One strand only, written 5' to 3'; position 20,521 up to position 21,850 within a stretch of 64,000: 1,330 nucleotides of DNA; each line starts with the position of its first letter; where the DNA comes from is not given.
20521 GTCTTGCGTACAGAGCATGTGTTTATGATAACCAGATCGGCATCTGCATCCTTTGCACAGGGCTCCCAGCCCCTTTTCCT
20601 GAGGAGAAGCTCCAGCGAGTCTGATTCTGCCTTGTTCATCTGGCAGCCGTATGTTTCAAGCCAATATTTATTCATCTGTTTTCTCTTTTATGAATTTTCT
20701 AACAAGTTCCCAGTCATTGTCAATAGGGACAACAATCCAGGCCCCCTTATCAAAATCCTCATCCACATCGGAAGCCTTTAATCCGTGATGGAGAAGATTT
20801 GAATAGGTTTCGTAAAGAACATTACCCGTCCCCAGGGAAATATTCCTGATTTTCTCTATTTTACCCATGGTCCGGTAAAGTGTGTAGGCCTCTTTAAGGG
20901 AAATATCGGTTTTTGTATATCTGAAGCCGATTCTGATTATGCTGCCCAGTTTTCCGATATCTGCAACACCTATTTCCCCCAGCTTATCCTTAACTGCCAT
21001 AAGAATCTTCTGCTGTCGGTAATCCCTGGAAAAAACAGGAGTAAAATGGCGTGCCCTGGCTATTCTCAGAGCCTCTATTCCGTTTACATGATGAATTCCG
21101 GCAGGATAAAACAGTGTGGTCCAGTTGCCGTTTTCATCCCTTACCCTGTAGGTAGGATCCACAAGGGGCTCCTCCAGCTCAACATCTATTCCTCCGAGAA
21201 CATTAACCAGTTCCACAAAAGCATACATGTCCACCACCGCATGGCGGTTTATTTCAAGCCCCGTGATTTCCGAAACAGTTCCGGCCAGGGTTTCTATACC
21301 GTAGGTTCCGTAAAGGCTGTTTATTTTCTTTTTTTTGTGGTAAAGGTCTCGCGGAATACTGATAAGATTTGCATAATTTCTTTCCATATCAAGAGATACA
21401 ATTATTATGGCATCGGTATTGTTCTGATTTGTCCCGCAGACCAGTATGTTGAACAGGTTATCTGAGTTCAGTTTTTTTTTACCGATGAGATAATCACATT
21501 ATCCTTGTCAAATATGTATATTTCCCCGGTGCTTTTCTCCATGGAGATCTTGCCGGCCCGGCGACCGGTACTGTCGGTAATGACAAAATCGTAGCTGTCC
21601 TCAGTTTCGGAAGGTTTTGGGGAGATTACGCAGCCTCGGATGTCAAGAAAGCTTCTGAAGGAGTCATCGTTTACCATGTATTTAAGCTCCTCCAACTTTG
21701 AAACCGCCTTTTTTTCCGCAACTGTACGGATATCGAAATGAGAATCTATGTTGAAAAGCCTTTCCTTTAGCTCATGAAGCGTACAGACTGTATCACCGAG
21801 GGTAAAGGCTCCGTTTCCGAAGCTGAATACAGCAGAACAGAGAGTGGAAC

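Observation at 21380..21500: LCP-family envelope gene split by a frameshift inside an A9 homopolymer; A10 would restore a single ~640-aa protein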

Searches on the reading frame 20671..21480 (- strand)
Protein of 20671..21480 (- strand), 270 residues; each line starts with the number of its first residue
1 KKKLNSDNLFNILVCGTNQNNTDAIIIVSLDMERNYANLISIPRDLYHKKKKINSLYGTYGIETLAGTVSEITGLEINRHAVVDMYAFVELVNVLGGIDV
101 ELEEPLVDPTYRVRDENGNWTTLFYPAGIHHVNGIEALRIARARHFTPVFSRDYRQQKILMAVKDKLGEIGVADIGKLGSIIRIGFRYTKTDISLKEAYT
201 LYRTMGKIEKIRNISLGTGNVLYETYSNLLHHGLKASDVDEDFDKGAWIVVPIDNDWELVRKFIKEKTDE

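Call 4: search_protein_families(library=pfam, proteins=[window:20671-21387:-], max_evalue=0.01)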
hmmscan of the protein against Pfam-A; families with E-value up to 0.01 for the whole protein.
window:20671-21387:- (239 aa): 1 family
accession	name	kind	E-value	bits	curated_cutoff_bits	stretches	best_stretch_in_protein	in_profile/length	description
PF03816.19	LytR_cpsA_psr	-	3.7e-23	82.8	24.6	1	3-136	14-148/150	LytR_cpsA_psr family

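Call 66: find_homologous_proteins(query=window:20671-21480:-, max_evalue=1e-40)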
Query window:20671-21480:- (270 aa): 129 proteins with E <= 1e-40 among 1479 candidates; the best 120 are listed.
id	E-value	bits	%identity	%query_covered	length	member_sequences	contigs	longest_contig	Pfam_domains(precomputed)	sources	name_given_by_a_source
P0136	1.8e-154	531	99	89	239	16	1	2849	PF03816.20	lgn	-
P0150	2.6e-112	392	72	86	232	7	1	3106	PF03816.20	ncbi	-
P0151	2.0e-106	373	65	94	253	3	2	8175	PF03816.20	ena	-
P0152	3.8e-106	372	65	94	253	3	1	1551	PF03816.20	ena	-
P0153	3.9e-106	372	62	97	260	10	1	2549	PF03816.20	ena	-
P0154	2.0e-105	370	64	94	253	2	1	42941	PF03816.20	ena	-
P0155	5.1e-105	369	64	94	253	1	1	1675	PF03816.20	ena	-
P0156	6.0e-105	368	65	94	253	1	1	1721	PF03816.20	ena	-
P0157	8.5e-105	368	64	95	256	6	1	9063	PF03816.20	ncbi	-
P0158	9.1e-105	368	63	96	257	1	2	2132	PF03816.20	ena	-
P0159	1.5e-104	367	64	94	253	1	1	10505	PF03816.20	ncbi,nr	ncbi:MAG: LCP family protein [Spirochaetia bacterium]|nr:LCP family protein [Spirochaetia bacterium]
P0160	4.2e-104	366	65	91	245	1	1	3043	PF03816.20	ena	-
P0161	1.0e-103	364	64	94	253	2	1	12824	PF03816.20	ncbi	-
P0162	1.6e-103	364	62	94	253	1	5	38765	PF03816.20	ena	-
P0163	9.4e-103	361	64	94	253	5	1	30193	PF03816.20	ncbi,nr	ncbi:MAG: LCP family protein [Spirochaetia bacterium]|nr:LCP family protein [Spirochaetia bacterium]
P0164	2.2e-102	360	63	94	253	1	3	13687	PF03816.20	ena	-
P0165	3.8e-102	359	62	94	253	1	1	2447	PF03816.20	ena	-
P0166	5.9e-101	355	62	90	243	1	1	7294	PF03816.20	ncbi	-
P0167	8.9e-101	355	62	94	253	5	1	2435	PF03816.20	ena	-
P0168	8.1e-98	345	64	87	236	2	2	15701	PF03816.20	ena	-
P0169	6.7e-97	342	63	89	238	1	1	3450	PF03816.20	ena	-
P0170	2.9e-94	333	61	94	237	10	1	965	PF03816.20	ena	-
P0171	8.1e-89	315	59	94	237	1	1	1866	PF03816.20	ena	-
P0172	2.5e-87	311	58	94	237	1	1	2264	PF03816.20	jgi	-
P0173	2.3e-86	307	66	79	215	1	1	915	PF03816.20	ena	-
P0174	6.7e-85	303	57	85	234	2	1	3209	PF03816.20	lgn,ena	-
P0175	3.4e-79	284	49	95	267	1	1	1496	PF03816.20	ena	-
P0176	8.7e-79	283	68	69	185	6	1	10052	PF03816.20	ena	-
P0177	3.8e-77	277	49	95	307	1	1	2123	PF03816.20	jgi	jgi:LCP family protein required for cell wall assembly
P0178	2.3e-75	271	54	84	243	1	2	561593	PF03816.20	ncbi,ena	-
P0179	3.4e-74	268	50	90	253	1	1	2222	PF03816.20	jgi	-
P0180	4.1e-74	267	50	89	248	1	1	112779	PF03816.20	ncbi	-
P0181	1.5e-71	259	50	84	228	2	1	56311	PF03816.20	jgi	-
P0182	1.4e-70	256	45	94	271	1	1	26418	PF03816.20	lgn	-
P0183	3.4e-69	251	47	90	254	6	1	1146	PF03816.20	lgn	-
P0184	9.2e-69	250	51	83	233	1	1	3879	PF03816.20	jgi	jgi:LCP family protein required for cell wall assembly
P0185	1.1e-68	249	48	85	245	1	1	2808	PF03816.20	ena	-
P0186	1.5e-68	249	48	91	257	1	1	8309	PF03816.20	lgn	-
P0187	2.4e-68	248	50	79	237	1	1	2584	PF03816.20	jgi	-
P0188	4.0e-68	248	45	95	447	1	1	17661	PF03816.20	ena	-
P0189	5.0e-67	244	44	97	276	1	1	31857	PF03816.20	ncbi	-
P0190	2.2e-66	242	53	76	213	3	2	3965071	PF03816.20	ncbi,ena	-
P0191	4.0e-66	241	50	82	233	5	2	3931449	PF03816.20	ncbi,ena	-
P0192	6.7e-66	240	47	96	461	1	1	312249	PF03816.20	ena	-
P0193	1.2e-65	239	49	84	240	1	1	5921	PF03816.20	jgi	-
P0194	2.2e-65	239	53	74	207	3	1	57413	PF03816.20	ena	-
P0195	2.9e-65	238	49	84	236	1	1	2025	PF03816.20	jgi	jgi:LCP family protein required for cell wall assembly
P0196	3.0e-65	238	46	94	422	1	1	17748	PF03816.20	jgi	jgi:LCP family protein required for cell wall assembly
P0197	3.9e-65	238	43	94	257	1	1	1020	PF03816.20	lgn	-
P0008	9.4e-64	233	44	94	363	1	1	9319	PF03816.20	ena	-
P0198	1.3e-63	233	45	91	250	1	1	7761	PF03816.20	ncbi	ncbi:MAG: LCP family protein [Spirochaetales bacterium]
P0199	1.3e-63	233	44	93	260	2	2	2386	PF03816.20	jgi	-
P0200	2.7e-63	232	47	88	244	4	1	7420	PF03816.20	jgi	-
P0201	9.9e-63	230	44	89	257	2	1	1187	PF03816.20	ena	-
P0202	3.4e-62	228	46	84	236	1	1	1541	PF03816.20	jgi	jgi:LCP family protein required for cell wall assembly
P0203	3.8e-62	228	40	94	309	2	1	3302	PF03816.20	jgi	jgi:LCP family protein required for cell wall assembly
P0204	6.3e-62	227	44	90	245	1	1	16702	PF03816.20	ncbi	-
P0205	3.1e-61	225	44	87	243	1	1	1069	PF03816.20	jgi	jgi:LCP family protein required for cell wall assembly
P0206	4.8e-61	224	55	67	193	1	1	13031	PF03816.20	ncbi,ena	-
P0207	4.2e-60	221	54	67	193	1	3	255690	PF03816.20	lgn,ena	-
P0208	5.0e-60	221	56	67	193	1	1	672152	PF03816.20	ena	-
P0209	2.1e-59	219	41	94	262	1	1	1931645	PF03816.20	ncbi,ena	-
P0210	2.5e-59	219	56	67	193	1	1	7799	PF03816.20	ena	-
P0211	2.8e-59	219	53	69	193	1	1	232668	PF03816.20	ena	-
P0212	3.6e-59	218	56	67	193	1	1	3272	PF03816.20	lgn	-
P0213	3.6e-59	218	56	67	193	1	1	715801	PF03816.20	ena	-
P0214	1.3e-58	216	42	87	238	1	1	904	PF03816.20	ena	-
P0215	7.7e-57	211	47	73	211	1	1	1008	PF03816.20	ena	-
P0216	1.2e-56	210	45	84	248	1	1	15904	PF03816.20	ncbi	-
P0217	2.1e-56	209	45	84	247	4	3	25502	PF03816.20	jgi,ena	-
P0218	3.0e-56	209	53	67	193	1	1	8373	PF03816.20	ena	-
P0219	1.4e-55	206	47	75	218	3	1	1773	PF03816.20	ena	-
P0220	5.2e-55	205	42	84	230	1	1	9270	PF03816.20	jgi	jgi:polyisoprenyl-teichoic acid--peptidoglycan teichoic acid transferase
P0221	4.3e-54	202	49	68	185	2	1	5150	PF03816.20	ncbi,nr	ncbi:MAG TPA: hypothetical protein DCY00_04755 [Actinobacteria bacterium]|nr:hypothetical protein [A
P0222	4.6e-54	202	39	96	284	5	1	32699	PF03816.20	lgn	-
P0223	5.8e-54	201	49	68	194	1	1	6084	PF03816.20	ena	-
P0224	5.8e-54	201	49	67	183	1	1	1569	PF03816.20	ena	-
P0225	8.8e-54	201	39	94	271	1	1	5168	PF03816.20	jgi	jgi:polyisoprenyl-teichoic acid--peptidoglycan teichoic acid transferase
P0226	1.1e-52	197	37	98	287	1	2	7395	PF03816.20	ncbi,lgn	-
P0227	1.3e-52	197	46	68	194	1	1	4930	PF03816.20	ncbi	-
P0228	1.6e-52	196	40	96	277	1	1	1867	PF03816.20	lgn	-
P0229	1.9e-52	196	47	67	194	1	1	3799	PF03816.20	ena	-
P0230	2.2e-52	196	49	68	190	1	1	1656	PF03816.20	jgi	jgi:anionic cell wall polymer biosynthesis LytR-Cps2A-Psr (LCP) family protein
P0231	4.1e-52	195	50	67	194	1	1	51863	PF03816.20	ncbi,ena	-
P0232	3.4e-51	192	39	96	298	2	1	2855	PF03816.20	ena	-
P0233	5.0e-51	192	39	97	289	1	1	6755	PF03816.20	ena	-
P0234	5.4e-51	191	39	95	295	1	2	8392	PF03816.20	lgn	-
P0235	8.4e-51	191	40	94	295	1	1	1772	PF03816.20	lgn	-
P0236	1.0e-50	191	38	95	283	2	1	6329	PF03816.20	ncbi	-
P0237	1.4e-50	190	38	95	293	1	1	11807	PF03816.20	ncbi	-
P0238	1.7e-50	190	37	95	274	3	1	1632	PF03816.20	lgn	-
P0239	2.3e-50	189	38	96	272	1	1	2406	PF03816.20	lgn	-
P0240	2.5e-50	189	49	67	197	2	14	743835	PF03816.20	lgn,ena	-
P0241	3.0e-50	189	39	94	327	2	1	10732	PF03816.20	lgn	-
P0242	3.0e-50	189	39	90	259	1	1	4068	PF03816.20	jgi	jgi:LCP family protein required for cell wall assembly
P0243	4.2e-50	189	41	95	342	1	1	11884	PF03816.20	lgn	-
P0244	1.0e-49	187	38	95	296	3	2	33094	PF03816.20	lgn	-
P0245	4.9e-49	185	37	95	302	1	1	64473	PF03816.20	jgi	jgi:LCP family protein required for cell wall assembly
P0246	7.0e-49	185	39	95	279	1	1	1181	PF03816.20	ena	-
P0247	3.8e-48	182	37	94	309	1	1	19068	PF03816.20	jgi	jgi:LCP family protein required for cell wall assembly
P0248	1.6e-47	180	38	84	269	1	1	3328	PF03816.20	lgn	-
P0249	2.1e-47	180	38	90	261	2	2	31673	PF03816.20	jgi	jgi:LCP family protein required for cell wall assembly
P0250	2.2e-47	180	40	97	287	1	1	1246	PF03816.20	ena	-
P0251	4.7e-47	179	44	79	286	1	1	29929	PF03816.20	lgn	-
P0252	6.9e-47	178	37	97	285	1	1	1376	PF03816.20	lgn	-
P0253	1.4e-46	177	43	83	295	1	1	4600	PF03816.20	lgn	-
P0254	4.0e-46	175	37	98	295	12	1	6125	PF03816.20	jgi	-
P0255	6.2e-46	175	35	97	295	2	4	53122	PF03816.20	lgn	-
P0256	7.4e-46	175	43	79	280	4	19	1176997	PF03816.20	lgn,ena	-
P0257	1.2e-45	174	38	93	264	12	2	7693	PF03816.20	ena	-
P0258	3.0e-45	173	35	97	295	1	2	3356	PF03816.20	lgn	-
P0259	3.5e-45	172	39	80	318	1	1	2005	PF03816.20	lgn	-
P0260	1.4e-44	170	38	93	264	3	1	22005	PF03816.20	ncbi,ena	-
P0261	2.0e-44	170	38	67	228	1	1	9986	PF03816.20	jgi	jgi:anionic cell wall polymer biosynthesis LytR-Cps2A-Psr (LCP) family protein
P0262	3.1e-44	169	38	91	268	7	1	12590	PF03816.20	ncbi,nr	ncbi:MAG TPA: LCP family protein [Candidatus Gracilibacteria bacterium]|nr:LCP family protein [Candi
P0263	4.6e-44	169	39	84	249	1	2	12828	PF03816.20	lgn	-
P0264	5.8e-44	168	45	68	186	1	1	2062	PF03816.20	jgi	jgi:polyisoprenyl-teichoic acid--peptidoglycan teichoic acid transferase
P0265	8.4e-44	168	34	97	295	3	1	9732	PF03816.20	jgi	jgi:LCP family protein required for cell wall assembly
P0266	1.4e-43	167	42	77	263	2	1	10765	PF03816.20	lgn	-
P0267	3.7e-43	166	38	96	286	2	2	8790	PF03816.20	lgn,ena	-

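Call 67: find_encoding_contigs(protein=P0150, flank=1800, max_places=3)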
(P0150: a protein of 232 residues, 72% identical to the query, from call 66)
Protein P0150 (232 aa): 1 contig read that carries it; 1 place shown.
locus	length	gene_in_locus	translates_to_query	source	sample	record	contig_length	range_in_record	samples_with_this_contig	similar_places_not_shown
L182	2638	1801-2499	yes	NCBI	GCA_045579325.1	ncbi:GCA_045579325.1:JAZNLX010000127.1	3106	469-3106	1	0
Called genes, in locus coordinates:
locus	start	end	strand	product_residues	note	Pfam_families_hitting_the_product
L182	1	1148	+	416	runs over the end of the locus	PF01808:AICARFT_IMPCHas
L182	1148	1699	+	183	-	-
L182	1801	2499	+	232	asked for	PF03816:LytR_cpsA_psr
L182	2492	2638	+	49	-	?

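Call 68: find_encoding_contigs(protein=P0178, flank=1800, max_places=2)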
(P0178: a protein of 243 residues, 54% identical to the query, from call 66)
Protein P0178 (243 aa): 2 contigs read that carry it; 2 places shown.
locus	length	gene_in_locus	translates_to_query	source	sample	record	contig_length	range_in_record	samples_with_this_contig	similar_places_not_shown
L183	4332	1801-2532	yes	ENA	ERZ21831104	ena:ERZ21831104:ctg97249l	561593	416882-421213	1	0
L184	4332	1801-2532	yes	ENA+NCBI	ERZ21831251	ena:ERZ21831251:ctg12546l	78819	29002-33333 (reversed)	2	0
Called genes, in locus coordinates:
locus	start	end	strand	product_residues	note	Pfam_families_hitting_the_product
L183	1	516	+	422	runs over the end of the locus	PF01808:AICARFT_IMPCHas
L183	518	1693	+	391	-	-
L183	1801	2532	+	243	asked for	PF03816:LytR_cpsA_psr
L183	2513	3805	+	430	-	PF00919:UPF0004, PF04055:Radical_SAM, PF01938:TRAM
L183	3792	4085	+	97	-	PF06305:LapA_dom (weak)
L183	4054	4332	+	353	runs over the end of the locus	PF05036:SPOR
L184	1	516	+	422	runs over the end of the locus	PF01808:AICARFT_IMPCHas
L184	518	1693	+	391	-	-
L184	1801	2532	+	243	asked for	PF03816:LytR_cpsA_psr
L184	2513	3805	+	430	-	PF00919:UPF0004, PF04055:Radical_SAM, PF01938:TRAM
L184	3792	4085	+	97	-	PF06305:LapA_dom (weak)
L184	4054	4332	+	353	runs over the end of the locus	PF05036:SPOR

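Call 69: find_encoding_contigs(protein=P0208, flank=1800, max_places=2)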
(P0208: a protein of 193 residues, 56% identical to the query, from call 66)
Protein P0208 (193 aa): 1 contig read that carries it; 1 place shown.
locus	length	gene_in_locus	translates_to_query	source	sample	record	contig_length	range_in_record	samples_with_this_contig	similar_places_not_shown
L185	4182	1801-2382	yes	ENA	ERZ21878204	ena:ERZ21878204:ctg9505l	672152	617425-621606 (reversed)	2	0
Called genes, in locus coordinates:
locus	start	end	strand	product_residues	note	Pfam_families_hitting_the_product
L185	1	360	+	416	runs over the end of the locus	PF01808:AICARFT_IMPCHas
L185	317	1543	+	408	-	-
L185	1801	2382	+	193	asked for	PF03816:LytR_cpsA_psr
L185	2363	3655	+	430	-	PF00919:UPF0004, PF04055:Radical_SAM, PF01938:TRAM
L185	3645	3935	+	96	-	PF06305:LapA_dom (weak)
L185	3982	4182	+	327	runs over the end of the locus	PF05036:SPOR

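Call 70: find_encoding_contigs(protein=P0209, flank=1800, max_places=2)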
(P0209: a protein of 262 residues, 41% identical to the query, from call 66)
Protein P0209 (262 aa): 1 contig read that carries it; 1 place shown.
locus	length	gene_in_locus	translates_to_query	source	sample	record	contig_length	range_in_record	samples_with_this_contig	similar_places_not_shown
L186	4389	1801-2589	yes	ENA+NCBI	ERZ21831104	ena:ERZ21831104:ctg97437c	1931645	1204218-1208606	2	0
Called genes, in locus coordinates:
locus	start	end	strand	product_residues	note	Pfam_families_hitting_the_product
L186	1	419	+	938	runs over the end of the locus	PF26449:DUF8128, PF01935:DUF87, PF10412:TrwB_AAD_bind, PF12696:TraG-D_C (weak)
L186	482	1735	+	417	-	-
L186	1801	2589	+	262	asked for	PF03816:LytR_cpsA_psr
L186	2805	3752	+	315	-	-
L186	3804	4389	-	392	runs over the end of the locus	PF01546:Peptidase_M20, PF07687:M20_dimer (faint)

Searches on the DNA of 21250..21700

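Call 64: search_rna_families(source=window, start=21250, end=21700, threshold=evalue, max_evalue=1)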
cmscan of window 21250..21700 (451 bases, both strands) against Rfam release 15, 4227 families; matches with E-value up to 1: 0.
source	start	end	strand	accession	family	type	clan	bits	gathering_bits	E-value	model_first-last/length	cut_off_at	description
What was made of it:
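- On Programmed -1 ribosomal frameshift site: There is no Rfam hit (call 64).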
